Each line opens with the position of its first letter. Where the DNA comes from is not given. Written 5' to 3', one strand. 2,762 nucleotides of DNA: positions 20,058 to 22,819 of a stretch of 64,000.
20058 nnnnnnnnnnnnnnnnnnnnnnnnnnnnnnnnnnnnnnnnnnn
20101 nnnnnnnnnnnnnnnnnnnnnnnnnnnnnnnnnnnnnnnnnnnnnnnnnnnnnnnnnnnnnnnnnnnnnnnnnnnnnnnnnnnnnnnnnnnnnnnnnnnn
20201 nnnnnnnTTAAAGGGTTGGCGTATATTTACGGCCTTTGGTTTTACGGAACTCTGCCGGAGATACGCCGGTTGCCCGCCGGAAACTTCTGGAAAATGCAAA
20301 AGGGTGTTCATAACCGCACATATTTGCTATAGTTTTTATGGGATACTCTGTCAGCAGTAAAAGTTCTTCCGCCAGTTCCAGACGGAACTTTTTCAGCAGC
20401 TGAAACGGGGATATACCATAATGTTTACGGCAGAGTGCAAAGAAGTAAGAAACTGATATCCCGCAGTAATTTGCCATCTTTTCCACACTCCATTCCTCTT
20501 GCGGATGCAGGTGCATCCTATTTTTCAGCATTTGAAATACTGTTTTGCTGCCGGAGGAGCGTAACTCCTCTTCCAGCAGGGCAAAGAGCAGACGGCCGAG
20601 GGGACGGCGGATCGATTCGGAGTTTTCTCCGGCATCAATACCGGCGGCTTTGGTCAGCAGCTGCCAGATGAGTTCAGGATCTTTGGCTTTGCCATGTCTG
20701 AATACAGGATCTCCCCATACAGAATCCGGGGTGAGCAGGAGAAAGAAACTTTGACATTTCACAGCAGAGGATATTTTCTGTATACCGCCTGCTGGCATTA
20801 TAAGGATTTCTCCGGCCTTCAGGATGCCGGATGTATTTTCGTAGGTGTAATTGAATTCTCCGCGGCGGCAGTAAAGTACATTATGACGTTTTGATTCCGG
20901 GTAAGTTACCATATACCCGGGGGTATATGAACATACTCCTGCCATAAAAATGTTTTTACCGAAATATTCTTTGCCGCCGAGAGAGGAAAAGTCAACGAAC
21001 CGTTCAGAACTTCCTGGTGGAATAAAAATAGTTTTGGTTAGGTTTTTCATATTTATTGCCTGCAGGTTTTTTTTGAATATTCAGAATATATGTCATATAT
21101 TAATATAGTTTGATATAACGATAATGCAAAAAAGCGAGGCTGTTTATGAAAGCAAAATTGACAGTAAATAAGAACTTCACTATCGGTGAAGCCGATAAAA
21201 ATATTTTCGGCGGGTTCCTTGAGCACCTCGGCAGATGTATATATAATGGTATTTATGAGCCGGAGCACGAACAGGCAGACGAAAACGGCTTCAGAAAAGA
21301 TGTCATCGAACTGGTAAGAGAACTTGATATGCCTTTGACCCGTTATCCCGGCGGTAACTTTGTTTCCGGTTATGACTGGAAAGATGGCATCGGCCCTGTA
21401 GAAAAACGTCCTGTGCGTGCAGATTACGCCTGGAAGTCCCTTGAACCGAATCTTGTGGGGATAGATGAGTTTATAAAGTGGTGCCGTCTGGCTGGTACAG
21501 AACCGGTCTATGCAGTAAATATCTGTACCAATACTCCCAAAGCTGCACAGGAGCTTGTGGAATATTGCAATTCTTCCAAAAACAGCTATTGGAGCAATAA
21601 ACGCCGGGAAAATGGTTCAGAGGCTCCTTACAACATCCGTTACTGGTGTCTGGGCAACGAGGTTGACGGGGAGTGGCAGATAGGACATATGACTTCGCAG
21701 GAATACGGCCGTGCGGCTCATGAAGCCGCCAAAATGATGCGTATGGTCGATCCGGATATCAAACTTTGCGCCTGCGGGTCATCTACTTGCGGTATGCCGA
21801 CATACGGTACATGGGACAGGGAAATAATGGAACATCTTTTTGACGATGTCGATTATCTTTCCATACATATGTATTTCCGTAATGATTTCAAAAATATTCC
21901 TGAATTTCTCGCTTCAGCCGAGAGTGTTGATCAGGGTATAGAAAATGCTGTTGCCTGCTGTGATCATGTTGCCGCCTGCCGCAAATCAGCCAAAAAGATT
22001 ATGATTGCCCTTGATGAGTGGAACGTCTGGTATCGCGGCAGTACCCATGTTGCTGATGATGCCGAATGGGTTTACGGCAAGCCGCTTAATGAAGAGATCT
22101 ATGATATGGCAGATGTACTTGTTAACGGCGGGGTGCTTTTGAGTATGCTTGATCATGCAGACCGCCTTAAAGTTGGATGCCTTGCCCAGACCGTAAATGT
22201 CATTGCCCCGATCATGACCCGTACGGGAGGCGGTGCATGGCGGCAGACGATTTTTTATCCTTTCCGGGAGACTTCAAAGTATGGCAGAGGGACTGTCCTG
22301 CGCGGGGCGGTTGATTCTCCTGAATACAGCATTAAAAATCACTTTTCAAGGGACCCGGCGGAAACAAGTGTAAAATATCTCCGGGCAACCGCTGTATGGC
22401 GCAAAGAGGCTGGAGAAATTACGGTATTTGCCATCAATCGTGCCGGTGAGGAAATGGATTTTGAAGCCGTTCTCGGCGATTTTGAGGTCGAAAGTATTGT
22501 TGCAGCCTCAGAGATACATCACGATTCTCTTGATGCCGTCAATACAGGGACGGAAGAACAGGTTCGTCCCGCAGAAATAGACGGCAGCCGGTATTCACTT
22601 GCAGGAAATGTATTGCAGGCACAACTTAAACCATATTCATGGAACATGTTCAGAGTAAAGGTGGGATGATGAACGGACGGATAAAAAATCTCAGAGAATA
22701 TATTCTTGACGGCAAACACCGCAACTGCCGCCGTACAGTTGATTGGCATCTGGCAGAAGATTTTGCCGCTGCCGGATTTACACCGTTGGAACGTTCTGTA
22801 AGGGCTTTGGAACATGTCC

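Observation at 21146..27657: Undersized eliminase-type glycyl radical enzyme with a PflA-sized activase, translationally coupled to a GH51 arabinofuranosidase and an amino-acid symporter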

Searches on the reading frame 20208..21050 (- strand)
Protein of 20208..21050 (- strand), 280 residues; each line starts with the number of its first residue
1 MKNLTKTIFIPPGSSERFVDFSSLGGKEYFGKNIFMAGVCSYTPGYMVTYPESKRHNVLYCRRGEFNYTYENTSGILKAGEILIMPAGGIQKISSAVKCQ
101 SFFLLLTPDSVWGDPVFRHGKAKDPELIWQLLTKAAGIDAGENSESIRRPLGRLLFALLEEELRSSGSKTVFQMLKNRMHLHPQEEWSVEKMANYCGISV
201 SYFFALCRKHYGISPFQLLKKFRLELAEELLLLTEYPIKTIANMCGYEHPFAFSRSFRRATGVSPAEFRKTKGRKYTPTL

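Call 3: search_protein_families(library=pfam, proteins=[window:20208-21050:-])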
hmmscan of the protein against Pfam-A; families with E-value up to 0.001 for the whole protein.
window:20208-21050:- (280 aa): 2 families
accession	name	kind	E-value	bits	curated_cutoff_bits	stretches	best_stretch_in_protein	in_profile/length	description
PF12833.13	HTH_18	-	7.1e-22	77.9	33.6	1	192-270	1-79/80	Helix-turn-helix domain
PF00165.29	HTH_AraC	-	8.2e-19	67.7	26.6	2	233-270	6-42/42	Bacterial regulatory helix-turn-helix proteins, AraC family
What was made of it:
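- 20208..21050 (-): AraC-family transcription regulator, divergent from the operon. PF12833 at 77.9 bits and PF00165 (call 3).
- Checked: An AraC-family gene, 20208-21050, is divergent (call 3).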

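Call 4: search_protein_families(library=ncbifam, proteins=[window:20208-21050:-])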
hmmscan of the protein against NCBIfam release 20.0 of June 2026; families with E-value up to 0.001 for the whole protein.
window:20208-21050:- (280 aa): 28 families (the best 25 are shown)
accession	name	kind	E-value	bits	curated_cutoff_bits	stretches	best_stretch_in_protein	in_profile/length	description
NF007860.0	PRK10572.1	equivalog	1.6e-15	56.8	208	1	180-273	195-286/292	arabinose operon transcriptional regulator AraC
TIGR02297.1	HpaA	equivalog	4.2e-13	49.2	274.65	1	170-270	186-286/287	4-hydroxyphenylacetate catabolism regulatory protein HpaA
NF006902.0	PRK09393.1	equivalog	1.7e-12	47.2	425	1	163-274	213-324/327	transcriptional regulator FtrA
NF049932.1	TranspRegBtr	equivalog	2.8e-12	46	900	1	166-275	160-269/531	bacillibactin transport transcriptional regulator Btr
NF040475.1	chlor_reg_RclR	equivalog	7.7e-12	45.1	400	1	178-270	185-277/284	reactive chlorine-specific transcriptional regulator RclR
NF049968.1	QhpR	equivalog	9.4e-11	41.4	250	1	158-269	177-284/284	AraC-like transcriptional regulator QhpR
NF050186.1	TransRegGliRPseudo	equivalog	3.7e-10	39.7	570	1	209-271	274-336/338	AraC family transcriptional regulator GliR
NF047455.1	TF_Staph_AryK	equivalog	4.7e-10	38.4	850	1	176-273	163-260/759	transcriptional regulator AryK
NF007633.0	PRK10296.1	equivalog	5.4e-10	39.2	264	1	179-271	181-274/280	transcriptional regulator ChbR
NF047788.1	TransRegPocR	equivalog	2.1e-09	37.1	500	1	181-272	200-291/296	transcriptional regulator PocR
NF010028.0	PRK13503.1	equivalog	2.4e-09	37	288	1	169-272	170-273/278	HTH-type transcriptional activator RhaS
TIGR04094.1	adjacent_YSIRK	equivalog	3.9e-09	36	200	1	166-269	282-383/383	YSIRK-targeted surface antigen transcriptional regulator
NF007432.1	PRK09978.1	equivalog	8.4e-09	35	500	1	217-272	188-243/274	DNA-binding transcriptional regulator GadX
NF052371.1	TransRegGbdRPseu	equivalog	1.4e-08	34.2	480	1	184-273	239-328/365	choline metabolism transcriptional regulator GbdR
NF041686.2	ant_diox_reg_AndR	equivalog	1.3e-07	31.5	350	1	174-267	221-316/321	anthranilate 1,2-dioxygenase regulatory protein AndR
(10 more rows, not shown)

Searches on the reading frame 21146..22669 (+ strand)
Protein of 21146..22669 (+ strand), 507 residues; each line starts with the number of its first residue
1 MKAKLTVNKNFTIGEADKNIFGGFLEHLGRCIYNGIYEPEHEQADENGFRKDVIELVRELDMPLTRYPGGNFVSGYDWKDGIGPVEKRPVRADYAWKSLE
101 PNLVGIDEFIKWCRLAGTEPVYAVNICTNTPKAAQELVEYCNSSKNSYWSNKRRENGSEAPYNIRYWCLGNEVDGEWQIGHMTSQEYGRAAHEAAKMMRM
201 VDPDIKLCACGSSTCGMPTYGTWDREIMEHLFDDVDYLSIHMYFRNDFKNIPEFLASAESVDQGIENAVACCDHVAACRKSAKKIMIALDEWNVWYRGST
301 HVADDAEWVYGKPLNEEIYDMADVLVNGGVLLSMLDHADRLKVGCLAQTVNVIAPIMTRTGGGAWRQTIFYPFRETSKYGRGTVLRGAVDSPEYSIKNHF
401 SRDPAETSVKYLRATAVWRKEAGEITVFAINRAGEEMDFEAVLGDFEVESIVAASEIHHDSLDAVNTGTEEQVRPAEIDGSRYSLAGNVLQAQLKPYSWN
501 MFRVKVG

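Call 3: search_protein_families(library=pfam, proteins=[window:21146-22669:+])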
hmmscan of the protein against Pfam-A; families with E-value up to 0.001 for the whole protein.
window:21146-22669:+ (507 aa): 2 families
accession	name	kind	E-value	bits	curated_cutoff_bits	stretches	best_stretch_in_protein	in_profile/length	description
PF06964.18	Alpha-L-AF_C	-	3.2e-36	125.5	27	1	290-498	1-165/165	Alpha-L-arabinofuranosidase C-terminal domain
PF22848.2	ASD1_dom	-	7.7e-06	26.1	22.2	0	67-124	13-75/239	Alpha-L-arabinofuranosidase 1 domain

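Call 4: search_protein_families(library=ncbifam, proteins=[window:21146-22669:+])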
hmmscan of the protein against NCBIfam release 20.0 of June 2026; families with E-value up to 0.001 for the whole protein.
window:21146-22669:+ (507 aa): 1 family
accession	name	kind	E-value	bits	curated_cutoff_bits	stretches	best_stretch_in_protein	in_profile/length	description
NF051901.1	ArabsyFurArfAAgro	equivalog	2.4e-203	676.6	625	1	1-505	1-502/502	arabinosylfuranosidase ArfA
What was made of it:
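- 21146..22669 (+): GH51 alpha-L-arabinofuranosidase (ArfA type), cytoplasmic because it has no signal peptide. NCBIfam NF051901 scores 676.6 bits against a cut-off of 625, and PF06964 also matches (calls 3, 4).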
